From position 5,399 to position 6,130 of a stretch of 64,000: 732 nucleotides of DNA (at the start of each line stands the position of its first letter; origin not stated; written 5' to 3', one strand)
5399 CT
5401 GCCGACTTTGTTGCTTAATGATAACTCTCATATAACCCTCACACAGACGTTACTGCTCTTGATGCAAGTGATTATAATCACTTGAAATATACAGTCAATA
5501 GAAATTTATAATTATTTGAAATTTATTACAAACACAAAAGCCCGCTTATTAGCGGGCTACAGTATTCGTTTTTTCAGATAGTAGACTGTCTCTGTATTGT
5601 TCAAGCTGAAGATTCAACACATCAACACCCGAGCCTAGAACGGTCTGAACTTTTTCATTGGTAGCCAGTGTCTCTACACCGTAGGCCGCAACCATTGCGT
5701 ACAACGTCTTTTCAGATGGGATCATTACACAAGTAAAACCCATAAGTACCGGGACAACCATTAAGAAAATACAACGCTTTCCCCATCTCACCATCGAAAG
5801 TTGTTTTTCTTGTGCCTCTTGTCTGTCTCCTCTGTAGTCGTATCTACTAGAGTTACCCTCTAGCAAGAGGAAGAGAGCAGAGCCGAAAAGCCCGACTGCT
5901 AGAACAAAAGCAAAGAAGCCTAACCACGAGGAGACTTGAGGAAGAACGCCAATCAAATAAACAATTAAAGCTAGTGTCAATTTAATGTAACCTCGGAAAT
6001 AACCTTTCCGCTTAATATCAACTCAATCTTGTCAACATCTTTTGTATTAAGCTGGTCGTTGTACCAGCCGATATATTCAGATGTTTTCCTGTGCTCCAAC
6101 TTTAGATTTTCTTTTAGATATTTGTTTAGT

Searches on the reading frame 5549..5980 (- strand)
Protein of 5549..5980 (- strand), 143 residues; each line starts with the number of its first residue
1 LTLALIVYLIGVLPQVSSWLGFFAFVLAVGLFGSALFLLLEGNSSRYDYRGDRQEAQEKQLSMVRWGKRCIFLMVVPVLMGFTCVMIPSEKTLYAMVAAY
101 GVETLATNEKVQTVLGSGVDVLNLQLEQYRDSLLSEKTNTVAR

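Call 35: find_encoding_contigs(protein=window:5549-5980:-, flank=10000, max_places=10)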
Protein window:5549-5980:- (143 aa): 3 contigs read that carry it; 2 places shown.
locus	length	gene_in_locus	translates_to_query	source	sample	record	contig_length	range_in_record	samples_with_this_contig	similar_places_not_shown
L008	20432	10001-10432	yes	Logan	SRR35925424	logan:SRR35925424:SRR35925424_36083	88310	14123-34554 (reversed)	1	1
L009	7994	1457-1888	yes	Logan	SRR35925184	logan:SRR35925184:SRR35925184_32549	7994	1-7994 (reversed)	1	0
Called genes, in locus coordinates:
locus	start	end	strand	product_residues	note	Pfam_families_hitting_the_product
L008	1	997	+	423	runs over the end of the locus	-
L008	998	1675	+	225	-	PF01541:GIY-YIG (faint), PF10544:T5orf172, PF13455:MUG113 (weak)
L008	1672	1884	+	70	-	-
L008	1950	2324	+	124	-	-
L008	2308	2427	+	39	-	PF23876:DUF7230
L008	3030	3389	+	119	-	-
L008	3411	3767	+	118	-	-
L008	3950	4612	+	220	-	-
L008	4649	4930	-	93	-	-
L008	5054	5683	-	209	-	PF01656:CbiA, PF02374:ArsA_ATPase (weak), PF06564:CBP_BcsQ (faint), PF07015:VirC1, PF09140:MipZ (faint), PF10609:ParA, PF13614:AAA_31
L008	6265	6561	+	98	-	-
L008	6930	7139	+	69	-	-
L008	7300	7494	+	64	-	-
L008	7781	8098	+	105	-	PF13744:HTH_37, PF01381:HTH_3 (faint)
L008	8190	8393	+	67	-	-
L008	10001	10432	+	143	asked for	-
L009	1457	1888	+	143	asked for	-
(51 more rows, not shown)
